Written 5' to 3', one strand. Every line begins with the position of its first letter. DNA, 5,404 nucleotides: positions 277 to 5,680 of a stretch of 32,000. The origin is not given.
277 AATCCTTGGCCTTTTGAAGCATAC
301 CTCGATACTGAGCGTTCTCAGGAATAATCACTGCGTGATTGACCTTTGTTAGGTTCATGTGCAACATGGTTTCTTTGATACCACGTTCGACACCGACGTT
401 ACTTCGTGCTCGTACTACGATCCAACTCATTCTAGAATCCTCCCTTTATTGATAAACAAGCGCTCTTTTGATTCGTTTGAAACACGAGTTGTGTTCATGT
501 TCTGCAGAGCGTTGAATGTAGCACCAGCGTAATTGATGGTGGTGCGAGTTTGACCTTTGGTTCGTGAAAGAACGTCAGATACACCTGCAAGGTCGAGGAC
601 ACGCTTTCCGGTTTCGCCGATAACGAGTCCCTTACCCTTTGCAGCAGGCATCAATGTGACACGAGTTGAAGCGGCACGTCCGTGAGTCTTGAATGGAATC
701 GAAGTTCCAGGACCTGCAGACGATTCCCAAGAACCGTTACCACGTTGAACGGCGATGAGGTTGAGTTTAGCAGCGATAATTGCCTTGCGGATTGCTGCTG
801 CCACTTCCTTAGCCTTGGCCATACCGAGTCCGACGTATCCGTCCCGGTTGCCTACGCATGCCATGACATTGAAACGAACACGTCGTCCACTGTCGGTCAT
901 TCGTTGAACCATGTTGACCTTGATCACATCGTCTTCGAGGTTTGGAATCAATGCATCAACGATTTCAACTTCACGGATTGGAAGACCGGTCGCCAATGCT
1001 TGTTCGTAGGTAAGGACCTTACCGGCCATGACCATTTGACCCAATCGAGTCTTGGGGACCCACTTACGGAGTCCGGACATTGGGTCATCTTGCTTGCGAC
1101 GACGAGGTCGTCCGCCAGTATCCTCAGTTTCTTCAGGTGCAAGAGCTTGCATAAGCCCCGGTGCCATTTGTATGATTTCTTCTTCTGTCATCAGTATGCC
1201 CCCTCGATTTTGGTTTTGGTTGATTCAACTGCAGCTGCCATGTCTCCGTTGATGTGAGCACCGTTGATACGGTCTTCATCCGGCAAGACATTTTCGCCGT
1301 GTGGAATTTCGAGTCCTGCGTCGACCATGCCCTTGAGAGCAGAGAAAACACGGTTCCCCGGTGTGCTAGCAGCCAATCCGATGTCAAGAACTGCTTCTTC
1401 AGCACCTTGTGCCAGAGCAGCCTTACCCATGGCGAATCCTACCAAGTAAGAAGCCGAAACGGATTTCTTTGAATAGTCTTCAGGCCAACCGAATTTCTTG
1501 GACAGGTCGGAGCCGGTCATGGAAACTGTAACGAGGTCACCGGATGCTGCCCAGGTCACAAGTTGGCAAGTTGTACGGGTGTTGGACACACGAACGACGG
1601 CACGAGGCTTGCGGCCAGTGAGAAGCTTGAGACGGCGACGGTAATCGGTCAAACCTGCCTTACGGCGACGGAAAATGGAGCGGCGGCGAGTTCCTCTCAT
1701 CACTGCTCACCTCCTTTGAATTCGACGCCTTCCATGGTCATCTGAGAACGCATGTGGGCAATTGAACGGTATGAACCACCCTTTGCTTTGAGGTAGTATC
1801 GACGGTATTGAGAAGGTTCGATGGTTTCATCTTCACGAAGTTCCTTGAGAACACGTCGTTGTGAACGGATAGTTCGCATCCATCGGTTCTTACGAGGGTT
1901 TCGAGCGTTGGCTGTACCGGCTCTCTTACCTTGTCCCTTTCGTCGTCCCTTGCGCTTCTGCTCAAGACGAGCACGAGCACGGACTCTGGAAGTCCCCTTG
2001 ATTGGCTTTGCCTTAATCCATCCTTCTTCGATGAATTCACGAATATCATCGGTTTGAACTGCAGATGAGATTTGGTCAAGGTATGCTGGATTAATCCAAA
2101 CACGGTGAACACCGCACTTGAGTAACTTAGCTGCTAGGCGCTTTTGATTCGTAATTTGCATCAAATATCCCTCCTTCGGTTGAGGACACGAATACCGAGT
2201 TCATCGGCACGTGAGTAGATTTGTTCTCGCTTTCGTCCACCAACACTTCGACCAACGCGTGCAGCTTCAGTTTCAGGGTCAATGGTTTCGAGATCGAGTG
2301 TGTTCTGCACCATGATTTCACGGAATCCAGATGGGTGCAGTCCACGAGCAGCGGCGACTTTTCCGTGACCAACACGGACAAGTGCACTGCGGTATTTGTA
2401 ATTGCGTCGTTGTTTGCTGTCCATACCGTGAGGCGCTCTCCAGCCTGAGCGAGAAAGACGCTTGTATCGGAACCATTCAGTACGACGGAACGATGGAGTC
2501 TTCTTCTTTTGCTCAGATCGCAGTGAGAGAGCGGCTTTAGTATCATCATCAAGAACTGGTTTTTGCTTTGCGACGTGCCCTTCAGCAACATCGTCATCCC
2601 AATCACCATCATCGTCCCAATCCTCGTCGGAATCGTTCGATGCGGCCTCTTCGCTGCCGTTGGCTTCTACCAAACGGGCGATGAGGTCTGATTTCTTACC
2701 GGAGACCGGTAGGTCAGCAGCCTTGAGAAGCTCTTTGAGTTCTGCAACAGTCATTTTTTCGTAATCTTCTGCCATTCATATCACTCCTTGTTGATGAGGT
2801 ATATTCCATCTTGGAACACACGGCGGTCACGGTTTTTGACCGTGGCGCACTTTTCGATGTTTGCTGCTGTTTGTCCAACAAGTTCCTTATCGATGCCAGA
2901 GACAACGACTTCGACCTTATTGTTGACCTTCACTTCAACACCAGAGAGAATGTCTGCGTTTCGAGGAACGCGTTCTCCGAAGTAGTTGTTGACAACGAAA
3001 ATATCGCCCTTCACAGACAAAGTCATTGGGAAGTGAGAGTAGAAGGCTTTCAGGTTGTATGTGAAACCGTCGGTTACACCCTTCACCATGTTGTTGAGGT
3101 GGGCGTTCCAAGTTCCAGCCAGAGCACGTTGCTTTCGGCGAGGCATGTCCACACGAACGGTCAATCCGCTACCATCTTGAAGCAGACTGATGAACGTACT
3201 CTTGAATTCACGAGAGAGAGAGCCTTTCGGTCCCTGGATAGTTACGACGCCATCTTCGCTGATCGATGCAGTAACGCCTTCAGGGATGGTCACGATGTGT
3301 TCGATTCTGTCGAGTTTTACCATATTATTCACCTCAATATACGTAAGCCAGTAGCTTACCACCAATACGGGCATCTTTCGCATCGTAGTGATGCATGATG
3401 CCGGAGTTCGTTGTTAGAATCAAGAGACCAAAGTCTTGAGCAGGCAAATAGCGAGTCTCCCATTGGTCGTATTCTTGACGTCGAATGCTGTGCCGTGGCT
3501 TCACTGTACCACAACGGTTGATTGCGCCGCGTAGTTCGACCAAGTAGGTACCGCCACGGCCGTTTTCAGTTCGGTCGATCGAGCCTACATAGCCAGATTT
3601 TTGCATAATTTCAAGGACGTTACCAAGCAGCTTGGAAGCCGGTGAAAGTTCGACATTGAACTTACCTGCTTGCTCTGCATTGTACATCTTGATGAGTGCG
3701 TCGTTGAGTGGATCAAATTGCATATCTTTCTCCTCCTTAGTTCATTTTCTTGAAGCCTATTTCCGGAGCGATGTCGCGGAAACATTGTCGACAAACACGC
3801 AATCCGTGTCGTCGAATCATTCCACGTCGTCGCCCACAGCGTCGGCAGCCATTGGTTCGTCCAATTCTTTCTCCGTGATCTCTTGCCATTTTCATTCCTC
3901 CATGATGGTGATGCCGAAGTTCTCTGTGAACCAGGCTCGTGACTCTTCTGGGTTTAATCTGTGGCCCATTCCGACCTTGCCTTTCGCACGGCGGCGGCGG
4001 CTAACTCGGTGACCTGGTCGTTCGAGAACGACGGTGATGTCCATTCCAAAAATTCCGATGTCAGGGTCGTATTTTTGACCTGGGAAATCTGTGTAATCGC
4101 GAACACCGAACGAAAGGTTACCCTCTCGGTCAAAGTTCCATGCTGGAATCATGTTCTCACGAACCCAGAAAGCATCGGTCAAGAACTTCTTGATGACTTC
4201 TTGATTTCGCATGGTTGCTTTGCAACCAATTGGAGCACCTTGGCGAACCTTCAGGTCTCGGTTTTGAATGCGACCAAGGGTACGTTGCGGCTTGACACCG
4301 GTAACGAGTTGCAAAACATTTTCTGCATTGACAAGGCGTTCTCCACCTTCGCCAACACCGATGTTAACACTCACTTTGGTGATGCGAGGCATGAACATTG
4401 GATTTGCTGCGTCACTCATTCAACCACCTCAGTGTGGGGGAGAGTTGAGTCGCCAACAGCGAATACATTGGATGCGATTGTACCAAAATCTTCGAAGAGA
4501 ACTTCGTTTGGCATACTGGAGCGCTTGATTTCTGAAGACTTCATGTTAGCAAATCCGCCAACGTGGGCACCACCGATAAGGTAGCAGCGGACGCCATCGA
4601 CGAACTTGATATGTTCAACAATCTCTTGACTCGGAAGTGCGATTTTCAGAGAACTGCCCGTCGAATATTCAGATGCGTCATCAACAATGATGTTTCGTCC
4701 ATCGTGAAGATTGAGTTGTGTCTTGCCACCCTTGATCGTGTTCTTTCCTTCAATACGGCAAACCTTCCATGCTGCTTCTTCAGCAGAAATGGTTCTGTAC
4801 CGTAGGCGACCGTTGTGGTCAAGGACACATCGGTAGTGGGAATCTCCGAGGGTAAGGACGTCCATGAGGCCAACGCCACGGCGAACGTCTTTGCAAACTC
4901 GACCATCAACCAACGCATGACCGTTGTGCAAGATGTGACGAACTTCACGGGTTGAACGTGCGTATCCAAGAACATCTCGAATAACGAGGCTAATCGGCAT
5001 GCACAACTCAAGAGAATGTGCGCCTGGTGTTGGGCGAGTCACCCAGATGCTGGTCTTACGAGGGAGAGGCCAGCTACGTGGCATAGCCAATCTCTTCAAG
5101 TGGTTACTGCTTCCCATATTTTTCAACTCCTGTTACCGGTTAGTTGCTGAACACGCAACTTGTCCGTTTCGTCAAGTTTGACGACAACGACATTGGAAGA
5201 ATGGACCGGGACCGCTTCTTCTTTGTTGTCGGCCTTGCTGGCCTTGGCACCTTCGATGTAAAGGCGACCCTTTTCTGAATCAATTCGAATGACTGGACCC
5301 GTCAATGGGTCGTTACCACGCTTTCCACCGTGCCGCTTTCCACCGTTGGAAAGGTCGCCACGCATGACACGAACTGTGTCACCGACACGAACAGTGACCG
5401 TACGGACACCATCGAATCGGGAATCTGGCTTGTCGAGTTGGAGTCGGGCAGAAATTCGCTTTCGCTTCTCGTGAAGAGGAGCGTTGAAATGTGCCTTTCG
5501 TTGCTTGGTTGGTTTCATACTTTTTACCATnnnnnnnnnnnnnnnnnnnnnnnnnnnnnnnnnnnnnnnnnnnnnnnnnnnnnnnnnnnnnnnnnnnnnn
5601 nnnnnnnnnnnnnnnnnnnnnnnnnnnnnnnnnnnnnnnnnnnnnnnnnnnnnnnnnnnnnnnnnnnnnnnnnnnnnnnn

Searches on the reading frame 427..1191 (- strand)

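Call 8: search_protein_families(library=pfam, proteins=[window:427-1191:-], max_evalue=0.001)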
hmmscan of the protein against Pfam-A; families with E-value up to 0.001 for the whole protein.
window:427-1191:- (254 aa): 2 families
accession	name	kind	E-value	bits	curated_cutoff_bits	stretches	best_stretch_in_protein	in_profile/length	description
PF00333.26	Ribosomal_S5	-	4.9e-25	87.8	27.1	1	85-149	1-65/65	Ribosomal protein S5, N-terminal domain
PF03719.21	Ribosomal_S5_C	-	7.8e-19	67.4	21.5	1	171-236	1-65/71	Ribosomal protein S5, C-terminal domain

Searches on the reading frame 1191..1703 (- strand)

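Call 8: search_protein_families(library=pfam, proteins=[window:1191-1703:-], max_evalue=0.001)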
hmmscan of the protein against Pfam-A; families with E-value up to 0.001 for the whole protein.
window:1191-1703:- (170 aa): 1 family
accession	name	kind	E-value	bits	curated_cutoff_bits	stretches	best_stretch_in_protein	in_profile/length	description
PF17144.9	Ribosomal_L5e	-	2.9e-23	83.2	27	2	101-135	128-162/163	Ribosomal large subunit proteins 60S L5, and 50S L18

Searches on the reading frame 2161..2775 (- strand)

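Call 8: search_protein_families(library=pfam, proteins=[window:2161-2775:-], max_evalue=0.001)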
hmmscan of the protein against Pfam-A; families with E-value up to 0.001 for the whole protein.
window:2161-2775:- (204 aa): 2 families
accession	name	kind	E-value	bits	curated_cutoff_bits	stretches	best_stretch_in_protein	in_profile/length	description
PF01655.23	Ribosomal_L32e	-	7e-34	116.8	25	1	93-199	1-108/108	Ribosomal protein L32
PF02037.33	SAP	-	1.4e-15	56.9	23.9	1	4-38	1-35/37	SAP domain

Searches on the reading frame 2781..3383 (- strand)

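Call 8: search_protein_families(library=pfam, proteins=[window:2781-3383:-], max_evalue=0.001)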
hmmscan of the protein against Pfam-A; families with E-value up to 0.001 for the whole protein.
window:2781-3383:- (200 aa): 1 family
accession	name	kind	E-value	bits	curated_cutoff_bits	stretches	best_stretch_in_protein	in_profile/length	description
PF00347.28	Ribosomal_L6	-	4.3e-30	104.8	27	2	33-106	1-80/80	Ribosomal protein L6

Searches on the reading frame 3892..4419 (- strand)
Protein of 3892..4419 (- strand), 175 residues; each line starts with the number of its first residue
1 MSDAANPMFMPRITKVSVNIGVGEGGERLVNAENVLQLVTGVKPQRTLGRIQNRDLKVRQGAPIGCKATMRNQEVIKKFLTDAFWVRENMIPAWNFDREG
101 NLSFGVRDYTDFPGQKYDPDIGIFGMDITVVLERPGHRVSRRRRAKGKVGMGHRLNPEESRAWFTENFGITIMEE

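Call 9: search_protein_families(library=pfam, proteins=[window:3892-4419:-], max_evalue=0.001)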
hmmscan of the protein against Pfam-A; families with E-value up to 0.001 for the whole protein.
window:3892-4419:- (175 aa): 2 families
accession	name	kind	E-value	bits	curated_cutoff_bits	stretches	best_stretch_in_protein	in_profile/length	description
PF00673.26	Ribosomal_L5_C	-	1.5e-16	60.7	27.8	1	63-142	1-82/94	ribosomal L5P family C-terminus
PF00281.24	Ribosomal_L5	-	6.4e-14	52.4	34.9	1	6-59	1-57/57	Ribosomal protein L5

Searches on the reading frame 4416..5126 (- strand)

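Call 8: search_protein_families(library=pfam, proteins=[window:4416-5126:-], max_evalue=0.001)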
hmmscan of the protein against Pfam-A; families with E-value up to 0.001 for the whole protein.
window:4416-5126:- (236 aa): 2 families
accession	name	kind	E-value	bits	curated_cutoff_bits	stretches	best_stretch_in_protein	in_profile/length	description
PF00900.26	Ribosomal_S4e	-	7.3e-26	90.2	25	1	96-169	3-75/75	Ribosomal family S4e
PF08071.17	RS4NT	-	3.8e-14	52.8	27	1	4-40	1-37/37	RS4NT (NUC023) domain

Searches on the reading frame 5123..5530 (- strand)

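Call 9: search_protein_families(library=pfam, proteins=[window:5123-5530:-], max_evalue=0.001)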
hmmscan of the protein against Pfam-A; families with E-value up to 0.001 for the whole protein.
window:5123-5530:- (135 aa): 1 family
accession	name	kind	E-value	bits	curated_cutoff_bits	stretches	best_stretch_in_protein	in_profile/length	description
PF16906.11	Ribosomal_L26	-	6.9e-17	62.1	28.8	1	4-130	1-79/82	Ribosomal proteins L26 eukaryotic, L24P archaeal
